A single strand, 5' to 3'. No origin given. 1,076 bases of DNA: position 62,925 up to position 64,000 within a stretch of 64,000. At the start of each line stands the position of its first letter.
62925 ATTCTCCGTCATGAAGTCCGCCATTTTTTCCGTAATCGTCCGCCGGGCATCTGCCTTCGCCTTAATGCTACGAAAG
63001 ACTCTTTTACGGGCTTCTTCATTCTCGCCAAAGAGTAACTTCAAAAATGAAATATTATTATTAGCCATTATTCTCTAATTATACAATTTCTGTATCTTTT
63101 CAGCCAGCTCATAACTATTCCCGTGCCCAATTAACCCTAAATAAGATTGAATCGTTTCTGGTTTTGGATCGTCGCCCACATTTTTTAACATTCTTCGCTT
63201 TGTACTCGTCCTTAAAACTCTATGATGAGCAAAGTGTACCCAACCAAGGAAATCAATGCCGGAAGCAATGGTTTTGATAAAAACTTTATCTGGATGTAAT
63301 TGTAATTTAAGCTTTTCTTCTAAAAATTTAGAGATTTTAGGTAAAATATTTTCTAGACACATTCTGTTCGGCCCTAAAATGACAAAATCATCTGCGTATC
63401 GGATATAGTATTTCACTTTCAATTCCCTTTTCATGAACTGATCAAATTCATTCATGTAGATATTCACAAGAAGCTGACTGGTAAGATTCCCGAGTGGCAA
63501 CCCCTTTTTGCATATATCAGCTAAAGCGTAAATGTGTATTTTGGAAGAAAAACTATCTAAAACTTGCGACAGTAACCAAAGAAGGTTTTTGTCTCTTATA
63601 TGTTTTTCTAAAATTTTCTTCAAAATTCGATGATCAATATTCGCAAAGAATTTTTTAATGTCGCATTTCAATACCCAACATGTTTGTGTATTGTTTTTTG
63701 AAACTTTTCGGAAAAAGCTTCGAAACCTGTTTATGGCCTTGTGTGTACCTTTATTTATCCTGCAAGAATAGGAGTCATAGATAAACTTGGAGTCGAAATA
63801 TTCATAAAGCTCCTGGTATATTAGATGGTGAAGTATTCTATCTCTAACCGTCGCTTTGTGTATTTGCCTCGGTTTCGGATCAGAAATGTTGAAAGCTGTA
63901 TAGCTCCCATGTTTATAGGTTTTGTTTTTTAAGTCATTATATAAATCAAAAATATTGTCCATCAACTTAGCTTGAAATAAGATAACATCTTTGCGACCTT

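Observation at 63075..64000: Brt-like DGR reverse transcriptase at the window edge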

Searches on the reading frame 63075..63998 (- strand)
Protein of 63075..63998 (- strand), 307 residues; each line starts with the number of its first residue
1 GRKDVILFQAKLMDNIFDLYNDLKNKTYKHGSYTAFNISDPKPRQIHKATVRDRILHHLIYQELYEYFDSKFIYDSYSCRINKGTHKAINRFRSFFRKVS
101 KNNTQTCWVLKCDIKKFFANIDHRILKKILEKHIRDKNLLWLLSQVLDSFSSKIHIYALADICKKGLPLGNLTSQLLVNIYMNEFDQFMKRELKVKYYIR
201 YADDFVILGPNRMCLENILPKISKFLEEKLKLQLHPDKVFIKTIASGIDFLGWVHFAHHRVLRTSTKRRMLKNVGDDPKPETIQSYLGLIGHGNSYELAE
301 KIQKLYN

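Call 4: search_protein_families(library=pfam, proteins=[window:63075-63998:-], max_evalue=0.1)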
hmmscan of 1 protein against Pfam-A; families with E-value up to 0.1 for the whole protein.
window:63075-63998:- (307 aa): 2 families
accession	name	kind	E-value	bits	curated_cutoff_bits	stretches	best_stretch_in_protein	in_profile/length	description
PF00078.32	RVT_1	-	4e-25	89.2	29.6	1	42-253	8-203/205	Reverse transcriptase (RNA-dependent DNA polymerase)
PF22662.2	Csa3_N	-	0.04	14.4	27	1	80-128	36-84/120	Csa3 CRISPR-associated Rossmann-like domain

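Call 5: search_protein_families(library=ncbifam, proteins=[window:63075-63998:-], max_evalue=0.1)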
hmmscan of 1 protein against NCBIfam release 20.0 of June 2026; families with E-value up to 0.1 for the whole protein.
window:63075-63998:- (307 aa): 7 families
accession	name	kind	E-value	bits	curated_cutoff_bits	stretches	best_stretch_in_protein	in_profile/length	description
TIGR04416.1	group_II_RT_mat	equivalog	3e-46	158.2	300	1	8-263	28-275/353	group II intron reverse transcriptase/maturase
NF041747.1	Drt3a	equivalog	3.5e-22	79.3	200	1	103-245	107-241/412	antiviral reverse transcriptase Drt3a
NF041746.1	Drt2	equivalog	1.3e-19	70.7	390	2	164-267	221-333/416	antiviral reverse transcriptase Drt2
NF038233.2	retron_St85_RT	exception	1.9e-15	56.9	235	1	104-230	86-203/289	retron St85 family RNA-directed DNA polymerase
TIGR04499.1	abortive_AbiA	subfamily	4e-07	29.1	250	1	90-226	129-276/615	AbiA family abortive infection protein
NF042941.1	Retron_TIR_antiphage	equivalog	1.6e-05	23.9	600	1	92-220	78-195/464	TIR domain-containing anti-phage reverse transcriptase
NF041750.1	Drt5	equivalog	2.1e-05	23.7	550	1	67-239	84-248/484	antiviral reverse transcriptase Drt5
